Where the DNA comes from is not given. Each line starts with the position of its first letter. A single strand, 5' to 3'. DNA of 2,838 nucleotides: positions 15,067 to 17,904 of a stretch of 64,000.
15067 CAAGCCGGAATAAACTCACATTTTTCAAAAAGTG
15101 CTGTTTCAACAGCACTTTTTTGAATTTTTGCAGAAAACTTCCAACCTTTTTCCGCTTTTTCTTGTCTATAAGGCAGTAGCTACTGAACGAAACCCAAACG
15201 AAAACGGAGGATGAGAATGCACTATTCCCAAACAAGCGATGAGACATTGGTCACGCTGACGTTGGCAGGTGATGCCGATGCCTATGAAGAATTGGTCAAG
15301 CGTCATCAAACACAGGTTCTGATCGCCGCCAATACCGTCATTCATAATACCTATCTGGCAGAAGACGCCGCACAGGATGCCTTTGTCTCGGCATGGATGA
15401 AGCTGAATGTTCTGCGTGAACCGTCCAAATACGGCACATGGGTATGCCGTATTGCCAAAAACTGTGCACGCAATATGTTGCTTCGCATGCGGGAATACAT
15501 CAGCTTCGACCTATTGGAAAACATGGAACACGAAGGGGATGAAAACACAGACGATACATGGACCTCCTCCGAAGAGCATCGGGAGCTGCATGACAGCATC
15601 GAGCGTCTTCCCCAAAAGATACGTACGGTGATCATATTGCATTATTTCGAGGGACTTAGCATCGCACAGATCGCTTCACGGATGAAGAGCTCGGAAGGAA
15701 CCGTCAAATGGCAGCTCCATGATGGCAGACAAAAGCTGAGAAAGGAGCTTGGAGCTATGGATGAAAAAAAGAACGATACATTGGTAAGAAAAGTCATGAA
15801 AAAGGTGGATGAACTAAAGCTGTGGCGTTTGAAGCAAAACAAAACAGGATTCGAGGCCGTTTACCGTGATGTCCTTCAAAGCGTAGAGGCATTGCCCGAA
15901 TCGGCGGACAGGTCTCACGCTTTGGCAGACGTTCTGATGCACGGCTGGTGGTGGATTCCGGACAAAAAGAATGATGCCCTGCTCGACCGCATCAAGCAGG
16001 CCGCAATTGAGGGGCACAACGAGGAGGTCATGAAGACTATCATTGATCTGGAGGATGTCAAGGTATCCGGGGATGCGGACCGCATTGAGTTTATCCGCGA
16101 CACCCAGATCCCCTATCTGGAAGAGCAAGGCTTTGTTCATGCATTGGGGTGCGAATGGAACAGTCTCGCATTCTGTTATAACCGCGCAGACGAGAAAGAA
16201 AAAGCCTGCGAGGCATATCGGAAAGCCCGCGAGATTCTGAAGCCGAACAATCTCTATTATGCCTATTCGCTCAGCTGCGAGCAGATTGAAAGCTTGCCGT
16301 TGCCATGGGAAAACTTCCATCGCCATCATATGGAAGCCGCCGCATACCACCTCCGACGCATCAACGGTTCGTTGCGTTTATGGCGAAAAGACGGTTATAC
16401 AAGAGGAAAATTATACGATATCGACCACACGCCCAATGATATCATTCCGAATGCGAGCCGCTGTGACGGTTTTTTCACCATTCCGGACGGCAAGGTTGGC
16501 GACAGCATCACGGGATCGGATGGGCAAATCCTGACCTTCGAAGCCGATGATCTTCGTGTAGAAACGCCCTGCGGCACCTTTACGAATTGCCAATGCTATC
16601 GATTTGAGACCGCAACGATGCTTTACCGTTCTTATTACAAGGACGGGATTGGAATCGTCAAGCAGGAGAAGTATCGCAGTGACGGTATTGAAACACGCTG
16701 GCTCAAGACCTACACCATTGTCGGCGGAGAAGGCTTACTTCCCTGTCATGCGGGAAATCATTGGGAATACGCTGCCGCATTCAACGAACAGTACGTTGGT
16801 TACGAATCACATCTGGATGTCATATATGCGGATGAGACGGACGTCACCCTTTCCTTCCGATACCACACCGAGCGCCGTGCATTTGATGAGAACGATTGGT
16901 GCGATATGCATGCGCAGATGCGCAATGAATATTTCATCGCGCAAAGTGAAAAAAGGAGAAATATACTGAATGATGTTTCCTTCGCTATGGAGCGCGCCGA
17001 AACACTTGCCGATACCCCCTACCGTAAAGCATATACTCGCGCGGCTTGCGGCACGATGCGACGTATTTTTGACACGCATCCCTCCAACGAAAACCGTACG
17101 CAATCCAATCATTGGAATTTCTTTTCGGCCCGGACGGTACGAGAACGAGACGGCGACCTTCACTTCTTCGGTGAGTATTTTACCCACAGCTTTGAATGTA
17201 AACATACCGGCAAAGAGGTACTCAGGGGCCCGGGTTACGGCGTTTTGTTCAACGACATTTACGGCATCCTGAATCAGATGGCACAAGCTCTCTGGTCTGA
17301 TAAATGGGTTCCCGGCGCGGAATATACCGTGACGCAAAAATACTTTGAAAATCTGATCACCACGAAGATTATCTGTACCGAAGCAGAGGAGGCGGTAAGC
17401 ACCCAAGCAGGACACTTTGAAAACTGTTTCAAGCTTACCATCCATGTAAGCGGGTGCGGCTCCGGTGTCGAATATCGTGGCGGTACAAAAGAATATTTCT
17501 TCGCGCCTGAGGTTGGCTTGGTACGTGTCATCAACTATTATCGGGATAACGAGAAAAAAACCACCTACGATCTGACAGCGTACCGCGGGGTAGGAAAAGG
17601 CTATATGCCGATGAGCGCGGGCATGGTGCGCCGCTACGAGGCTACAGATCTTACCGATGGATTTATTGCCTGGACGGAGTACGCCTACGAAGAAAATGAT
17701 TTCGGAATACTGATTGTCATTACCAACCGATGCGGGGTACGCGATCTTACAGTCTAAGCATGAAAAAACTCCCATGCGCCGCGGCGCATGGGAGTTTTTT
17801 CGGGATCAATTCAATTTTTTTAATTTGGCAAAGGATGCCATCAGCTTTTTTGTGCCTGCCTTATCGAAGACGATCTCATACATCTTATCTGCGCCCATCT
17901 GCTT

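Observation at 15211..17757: Cytoplasmic ECF sigma factor fused to a roughly 650-aa C-terminal extension with an internal duplicated domain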

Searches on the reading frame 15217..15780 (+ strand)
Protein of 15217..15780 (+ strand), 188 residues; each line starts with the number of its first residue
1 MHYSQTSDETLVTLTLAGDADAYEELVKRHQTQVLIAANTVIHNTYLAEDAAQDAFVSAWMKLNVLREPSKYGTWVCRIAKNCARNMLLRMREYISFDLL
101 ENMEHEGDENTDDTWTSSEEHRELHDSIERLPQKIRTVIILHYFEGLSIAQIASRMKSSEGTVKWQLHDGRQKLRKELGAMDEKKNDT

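Call 65: search_solved_structures(query=window:15217-15780:+, max_evalue=0.001)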
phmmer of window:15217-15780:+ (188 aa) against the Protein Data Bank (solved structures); distinct sequences matched with E-value up to 0.001: 27.
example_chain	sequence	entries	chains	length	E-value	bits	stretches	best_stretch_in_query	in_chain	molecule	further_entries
8z6g_B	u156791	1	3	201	5.4e-21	78.3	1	3-178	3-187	RNA polymerase sigma factor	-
6in7_B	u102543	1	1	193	7.5e-21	77.9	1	4-178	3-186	RNA polymerase sigma-H factor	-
5wuq_A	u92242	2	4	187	1.4e-18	70.5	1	17-178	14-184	ECF RNA polymerase sigma factor SigW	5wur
1or7_A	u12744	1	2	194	7.8e-16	61.5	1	4-174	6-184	RNA polymerase sigma-E factor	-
6jbq_F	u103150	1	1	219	1.6e-15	60.6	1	4-174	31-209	ECF RNA polymerase sigma-E factor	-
9m9d_F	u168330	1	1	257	4.7e-13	52.5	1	21-183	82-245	ECF RNA polymerase sigma factor SigE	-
9m9e_F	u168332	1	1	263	5e-13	52.4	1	21-183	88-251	ECF RNA polymerase sigma factor SigE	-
9m98_F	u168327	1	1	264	5e-13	52.4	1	21-183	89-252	ECF RNA polymerase sigma factor SigE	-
6dv9_F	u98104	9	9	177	5e-09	39.4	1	37-178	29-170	ECF RNA polymerase sigma factor SigL | RNA polymerase sigma factor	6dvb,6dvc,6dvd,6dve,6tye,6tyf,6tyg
6jhe_A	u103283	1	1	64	9.1e-09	38.5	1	125-178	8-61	ECF RNA polymerase sigma factor SigW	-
2map_A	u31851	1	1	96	2.2e-08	37.3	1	5-91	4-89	RNA polymerase sigma factor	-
2mao_A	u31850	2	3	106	2.3e-08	37.3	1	5-91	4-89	RNA polymerase sigma factor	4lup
2q1z_A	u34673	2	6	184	3.6e-08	36.6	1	47-177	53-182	RpoE, ECF SigE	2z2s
6jcy_F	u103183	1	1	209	1.1e-07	35.1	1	38-178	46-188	ECF RNA polymerase sigma factor SigH,ECF RNA polymerase sigma factor SigE,ECF RNA polymera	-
5or5_A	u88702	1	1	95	1.1e-07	35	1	5-90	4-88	ECF RNA polymerase sigma-E factor,ECF RNA polymerase sigma factor SigW,ECF RNA polymerase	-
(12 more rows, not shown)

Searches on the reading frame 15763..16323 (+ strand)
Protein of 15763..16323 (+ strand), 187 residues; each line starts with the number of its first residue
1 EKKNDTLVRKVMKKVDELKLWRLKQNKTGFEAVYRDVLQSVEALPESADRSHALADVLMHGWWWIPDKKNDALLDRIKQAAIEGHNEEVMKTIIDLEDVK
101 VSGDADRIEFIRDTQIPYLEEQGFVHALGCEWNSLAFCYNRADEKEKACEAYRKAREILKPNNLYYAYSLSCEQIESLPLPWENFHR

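Call 85: search_protein_families(library=pfam, proteins=[window:15763-16323:+], max_evalue=10)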
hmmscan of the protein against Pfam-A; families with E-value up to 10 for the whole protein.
window:15763-16323:+ (187 aa): 6 families
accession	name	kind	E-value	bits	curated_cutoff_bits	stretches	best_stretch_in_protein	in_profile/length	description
PF14716.13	HHH_8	-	0.021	15.6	30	0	18-51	10-47/73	Helix-hairpin-helix domain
PF07719.23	TPR_2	-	0.055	14.1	27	1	132-158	4-30/34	Tetratricopeptide repeat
PF00515.34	TPR_1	-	0.12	12.7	27.8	1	132-158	4-30/34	Tetratricopeptide repeat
PF24104.1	At5g52880_ARM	-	0.14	13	27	1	27-83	39-97/100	F-box protein At5g52880 ARM repeat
PF13174.12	TPR_6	-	0.15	13.2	26.3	1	135-156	6-27/33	Tetratricopeptide repeat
PF13424.12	TPR_12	-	0.16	12.6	30.1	1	132-165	6-43/77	Tetratricopeptide repeat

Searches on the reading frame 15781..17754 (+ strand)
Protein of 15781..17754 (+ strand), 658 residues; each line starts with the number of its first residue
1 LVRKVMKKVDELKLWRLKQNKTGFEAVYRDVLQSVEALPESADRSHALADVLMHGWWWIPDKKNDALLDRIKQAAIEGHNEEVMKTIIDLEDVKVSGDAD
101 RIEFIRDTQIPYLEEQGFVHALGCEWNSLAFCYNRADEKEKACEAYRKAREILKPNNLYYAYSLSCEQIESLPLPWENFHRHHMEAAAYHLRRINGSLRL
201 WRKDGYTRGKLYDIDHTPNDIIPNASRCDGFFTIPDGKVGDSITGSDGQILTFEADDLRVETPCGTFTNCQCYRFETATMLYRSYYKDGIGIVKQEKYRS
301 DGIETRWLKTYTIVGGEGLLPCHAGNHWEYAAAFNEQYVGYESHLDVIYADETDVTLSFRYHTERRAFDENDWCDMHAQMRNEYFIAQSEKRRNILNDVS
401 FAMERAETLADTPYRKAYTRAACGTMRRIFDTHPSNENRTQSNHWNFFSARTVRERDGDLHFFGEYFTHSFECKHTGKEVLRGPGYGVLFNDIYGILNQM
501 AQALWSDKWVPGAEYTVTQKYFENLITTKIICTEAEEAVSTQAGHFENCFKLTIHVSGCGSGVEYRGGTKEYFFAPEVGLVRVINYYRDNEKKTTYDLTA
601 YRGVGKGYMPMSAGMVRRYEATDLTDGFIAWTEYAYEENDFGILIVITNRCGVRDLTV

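Call 7: find_homologous_proteins(query=window:15781-17754:+)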
Query window:15781-17754:+ (658 aa): 468 proteins with E <= 0.001 among 8000 candidates; the best 120 are listed.
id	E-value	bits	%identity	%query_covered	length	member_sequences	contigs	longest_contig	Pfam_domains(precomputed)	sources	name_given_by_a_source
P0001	0.0e+0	1565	100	100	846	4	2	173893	PF07638.18,PF21347.3,PF04545.23,PF04542.21,PF08281.19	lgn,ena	-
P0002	0.0e+0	1257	80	100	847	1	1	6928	PF07638.18,PF04545.23,PF04542.21,PF08281.19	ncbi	-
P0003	0.0e+0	1075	68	100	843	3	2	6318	PF07638.18,PF04545.23,PF04542.21,PF08281.19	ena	-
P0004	0.0e+0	1068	68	98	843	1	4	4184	PF07638.18,PF04545.23,PF04542.21,PF08281.19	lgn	-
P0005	0.0e+0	1021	75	87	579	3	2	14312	PF21347.3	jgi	-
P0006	1.2e-269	915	72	83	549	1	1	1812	PF21347.3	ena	-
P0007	9.4e-211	720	43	100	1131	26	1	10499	PF07638.18,PF21347.3,PF04545.23,PF04542.21,PF08281.19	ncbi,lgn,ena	-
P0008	2.5e-203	696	42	100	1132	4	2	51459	PF07638.18,PF21347.3,PF04545.23,PF04542.21,PF08281.19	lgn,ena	-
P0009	3.9e-181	622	46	100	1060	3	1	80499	PF04545.23,PF04542.21,PF08281.19,PF07719.24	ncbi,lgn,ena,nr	ncbi:MAG: sigma-70 family RNA polymerase sigma factor [Oscillospiraceae bacterium]|nr:sigma-70 famil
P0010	8.6e-179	614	46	99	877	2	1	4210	PF07719.24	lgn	-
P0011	6.8e-177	608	45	99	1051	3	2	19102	PF00515.35,PF07638.18,PF21347.3,PF04545.23,PF04542.21,PF08281.19,PF13181.13,PF07719.24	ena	-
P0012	7.8e-177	608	45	100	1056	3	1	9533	PF07638.18,PF21347.3,PF04545.23,PF04542.21,PF08281.19,PF07719.24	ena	-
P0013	4.4e-175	602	45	99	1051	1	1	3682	PF07638.18,PF21347.3,PF04545.23,PF04542.21,PF08281.19,PF07719.24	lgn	-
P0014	1.4e-174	600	45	100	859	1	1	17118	PF07638.18,PF21347.3,PF04545.23,PF04542.21,PF08281.19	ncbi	-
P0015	3.3e-173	596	45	99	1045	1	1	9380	PF07638.18,PF21347.3,PF04545.23,PF04542.21,PF08281.19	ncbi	-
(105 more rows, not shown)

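Call 25: search_protein_representatives(protein=window:15781-17754:+)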
Query: 658 residues. Proteins with E-value up to 0.001 (for the whole library): 282; up to 1e-10: 205; up to 1e-30: 128. The best 150 are listed.
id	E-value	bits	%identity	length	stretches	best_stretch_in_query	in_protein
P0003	0.0e+00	1075.1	68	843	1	1-656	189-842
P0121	7.6e-197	672.4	40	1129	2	1-656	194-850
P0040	1.5e-167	575.6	46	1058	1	1-657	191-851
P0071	9.8e-163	559.7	46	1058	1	2-656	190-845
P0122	4.6e-153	527.7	43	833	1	3-654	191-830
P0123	1.3e-151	522.9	43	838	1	1-655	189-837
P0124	2.1e-151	522.2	43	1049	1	1-655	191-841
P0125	4.9e-151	521.0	41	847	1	2-656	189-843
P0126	7.5e-149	513.8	41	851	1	2-655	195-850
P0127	6.0e-148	510.8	41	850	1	1-657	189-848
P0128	6.9e-141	487.5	41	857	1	2-656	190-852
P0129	4.2e-139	481.6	42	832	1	2-653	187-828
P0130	7.7e-139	480.7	41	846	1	2-656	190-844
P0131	7.6e-138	477.4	39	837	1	2-656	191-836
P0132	3.2e-137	475.4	34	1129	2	2-655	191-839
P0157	4.5e-106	372.4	38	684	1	2-655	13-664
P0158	8.2e-106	371.6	36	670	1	2-654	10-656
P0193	7.8e-80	285.7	33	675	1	2-652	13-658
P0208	3.4e-61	224.1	32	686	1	5-652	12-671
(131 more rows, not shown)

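Call 32: find_encoding_contigs(protein=P0001, flank=3000, max_places=3)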
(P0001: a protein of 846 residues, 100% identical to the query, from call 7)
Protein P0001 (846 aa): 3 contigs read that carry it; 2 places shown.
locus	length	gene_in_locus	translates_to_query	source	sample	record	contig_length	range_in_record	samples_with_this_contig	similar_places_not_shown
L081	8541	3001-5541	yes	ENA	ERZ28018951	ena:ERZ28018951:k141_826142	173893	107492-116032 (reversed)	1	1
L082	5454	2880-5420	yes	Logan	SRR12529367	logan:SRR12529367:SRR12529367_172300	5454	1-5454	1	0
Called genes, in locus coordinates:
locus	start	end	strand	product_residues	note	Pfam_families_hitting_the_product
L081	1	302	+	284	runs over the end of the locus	PF01522:Polysacc_deac_1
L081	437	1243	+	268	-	PF00480:ROK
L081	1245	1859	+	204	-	PF13580:SIS_2, PF01380:SIS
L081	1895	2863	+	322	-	PF00149:Metallophos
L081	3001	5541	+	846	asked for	PF04542:Sigma70_r2, PF07638:Sigma70_ECF (weak), PF04545:Sigma70_r4, PF08281:Sigma70_r4_2, PF21347:DUF3108_like (faint)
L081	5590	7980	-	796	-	PF00580:UvrD-helicase, PF01443:Viral_helicase1 (faint), PF13245:AAA_19, PF00580:UvrD-helicase, PF13538:UvrD_C_2 (faint), PF13361:UvrD_C, PF21196:PcrA_UvrD_tudor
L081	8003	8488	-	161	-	PF01668:SmpB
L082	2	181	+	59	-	?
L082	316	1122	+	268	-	PF00480:ROK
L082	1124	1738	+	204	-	PF13580:SIS_2, PF01380:SIS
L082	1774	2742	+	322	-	PF00149:Metallophos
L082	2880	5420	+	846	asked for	PF04542:Sigma70_r2, PF07638:Sigma70_ECF (weak), PF04545:Sigma70_r4, PF08281:Sigma70_r4_2, PF21347:DUF3108_like (faint)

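Call 33: find_encoding_contigs(protein=P0002, flank=6000, max_places=3)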
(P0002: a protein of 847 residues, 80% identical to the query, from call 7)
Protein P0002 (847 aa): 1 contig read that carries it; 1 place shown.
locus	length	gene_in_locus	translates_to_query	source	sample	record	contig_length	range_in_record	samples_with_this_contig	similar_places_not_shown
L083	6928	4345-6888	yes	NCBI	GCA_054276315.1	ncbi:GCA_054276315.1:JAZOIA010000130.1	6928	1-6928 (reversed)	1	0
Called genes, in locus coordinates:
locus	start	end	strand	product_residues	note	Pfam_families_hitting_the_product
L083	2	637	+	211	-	?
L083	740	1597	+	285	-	PF01522:Polysacc_deac_1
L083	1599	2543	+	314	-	PF00480:ROK, PF02685:Glucokinase (faint)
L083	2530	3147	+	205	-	PF13580:SIS_2, PF01380:SIS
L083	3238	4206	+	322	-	PF00149:Metallophos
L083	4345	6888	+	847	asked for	PF04542:Sigma70_r2, PF07638:Sigma70_ECF (weak), PF04545:Sigma70_r4, PF08281:Sigma70_r4_2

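Call 34: find_encoding_contigs(protein=P0003, flank=6000, max_places=3)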
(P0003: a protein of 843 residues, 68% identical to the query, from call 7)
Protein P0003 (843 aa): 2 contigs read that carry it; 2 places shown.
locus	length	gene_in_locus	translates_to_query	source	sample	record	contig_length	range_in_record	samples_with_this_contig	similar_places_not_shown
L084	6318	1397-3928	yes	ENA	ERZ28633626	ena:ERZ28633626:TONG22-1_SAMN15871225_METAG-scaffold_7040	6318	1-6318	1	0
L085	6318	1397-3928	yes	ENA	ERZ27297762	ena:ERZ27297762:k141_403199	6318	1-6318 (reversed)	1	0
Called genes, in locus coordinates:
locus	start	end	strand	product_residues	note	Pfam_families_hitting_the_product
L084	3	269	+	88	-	?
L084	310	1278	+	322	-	PF00149:Metallophos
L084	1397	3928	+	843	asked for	PF04542:Sigma70_r2, PF07638:Sigma70_ECF (faint), PF04545:Sigma70_r4, PF08281:Sigma70_r4_2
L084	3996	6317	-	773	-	?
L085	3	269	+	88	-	?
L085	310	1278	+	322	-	PF00149:Metallophos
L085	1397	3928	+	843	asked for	PF04542:Sigma70_r2, PF07638:Sigma70_ECF (faint), PF04545:Sigma70_r4, PF08281:Sigma70_r4_2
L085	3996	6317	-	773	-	?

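Call 49: find_encoding_contigs(protein=P0157, flank=4000, max_places=3)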
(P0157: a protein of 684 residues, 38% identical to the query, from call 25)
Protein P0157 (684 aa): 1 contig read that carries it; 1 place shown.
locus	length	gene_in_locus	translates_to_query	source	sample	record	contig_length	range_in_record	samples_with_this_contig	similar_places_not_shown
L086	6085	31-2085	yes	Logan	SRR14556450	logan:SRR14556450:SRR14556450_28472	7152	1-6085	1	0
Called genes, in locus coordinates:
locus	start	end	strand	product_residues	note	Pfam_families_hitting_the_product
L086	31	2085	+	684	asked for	PF21347:DUF3108_like (weak)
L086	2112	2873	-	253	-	PF07883:Cupin_2 (weak), PF00165:HTH_AraC (weak), PF12833:HTH_18, PF00165:HTH_AraC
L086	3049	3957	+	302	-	PF00480:ROK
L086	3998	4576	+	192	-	PF13580:SIS_2, PF01380:SIS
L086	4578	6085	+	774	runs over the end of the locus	PF01915:Glyco_hydro_3_C, PF14310:Fn3-like, PF00933:Glyco_hydro_3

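Call 64: search_solved_structures(query=window:15781-17754:+, max_evalue=10)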
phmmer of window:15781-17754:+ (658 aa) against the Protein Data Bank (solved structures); distinct sequences matched with E-value up to 10: 1.
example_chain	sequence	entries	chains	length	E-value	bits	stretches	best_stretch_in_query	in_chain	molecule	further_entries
3kd7_A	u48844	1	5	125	5.6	8.5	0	125-164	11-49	CTPR390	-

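Call 68: find_encoding_contigs(protein=P0158, flank=3000, max_places=2)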
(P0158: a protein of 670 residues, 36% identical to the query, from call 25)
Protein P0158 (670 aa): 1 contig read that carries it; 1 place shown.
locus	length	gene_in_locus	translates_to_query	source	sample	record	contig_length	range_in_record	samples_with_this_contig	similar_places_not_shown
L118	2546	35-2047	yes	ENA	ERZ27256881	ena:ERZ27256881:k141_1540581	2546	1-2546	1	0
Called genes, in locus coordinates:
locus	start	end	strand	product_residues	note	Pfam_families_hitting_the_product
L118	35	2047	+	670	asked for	PF21347:DUF3108_like (faint)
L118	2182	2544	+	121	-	?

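Call 69: find_encoding_contigs(protein=P0193, flank=3000, max_places=2)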
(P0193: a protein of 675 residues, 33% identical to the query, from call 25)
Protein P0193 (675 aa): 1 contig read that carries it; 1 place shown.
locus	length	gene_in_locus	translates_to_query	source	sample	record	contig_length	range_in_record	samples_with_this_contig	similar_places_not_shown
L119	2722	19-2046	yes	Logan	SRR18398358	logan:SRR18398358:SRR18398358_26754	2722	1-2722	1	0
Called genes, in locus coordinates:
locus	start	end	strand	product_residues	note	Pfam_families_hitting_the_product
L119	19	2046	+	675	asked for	PF21347:DUF3108_like (faint)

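Call 70: find_encoding_contigs(protein=P0208, flank=3000, max_places=2)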
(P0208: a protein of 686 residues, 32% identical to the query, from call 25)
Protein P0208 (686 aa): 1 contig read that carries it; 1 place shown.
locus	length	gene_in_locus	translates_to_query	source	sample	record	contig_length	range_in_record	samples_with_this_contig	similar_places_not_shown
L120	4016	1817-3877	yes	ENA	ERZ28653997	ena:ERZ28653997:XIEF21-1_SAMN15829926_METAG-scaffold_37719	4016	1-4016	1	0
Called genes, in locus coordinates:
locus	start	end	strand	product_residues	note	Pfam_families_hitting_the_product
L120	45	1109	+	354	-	PF01408:GFO_IDH_MocA, PF22725:GFO_IDH_MocA_C3, PF02894:GFO_IDH_MocA_C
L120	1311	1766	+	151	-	PF04542:Sigma70_r2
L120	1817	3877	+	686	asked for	-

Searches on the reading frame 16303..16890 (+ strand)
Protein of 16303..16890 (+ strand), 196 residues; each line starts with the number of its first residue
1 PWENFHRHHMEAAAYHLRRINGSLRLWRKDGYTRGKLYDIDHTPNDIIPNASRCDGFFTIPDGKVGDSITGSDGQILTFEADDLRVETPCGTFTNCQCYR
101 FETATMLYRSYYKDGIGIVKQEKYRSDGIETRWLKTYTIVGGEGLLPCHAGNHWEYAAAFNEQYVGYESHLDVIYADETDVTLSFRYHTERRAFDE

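Call 85: search_protein_families(library=pfam, proteins=[window:16303-16890:+], max_evalue=10)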
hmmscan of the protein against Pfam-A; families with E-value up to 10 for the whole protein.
window:16303-16890:+ (196 aa): 2 families
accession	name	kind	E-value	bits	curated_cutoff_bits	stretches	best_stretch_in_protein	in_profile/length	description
PF21347.3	DUF3108_like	-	0.0064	16.8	27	1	85-127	141-190/199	DUF3108-like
PF06155.17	GBBH-like_N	-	0.044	14.9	22.8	1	69-133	12-70/85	Gamma-butyrobetaine hydroxylase-like, N-terminal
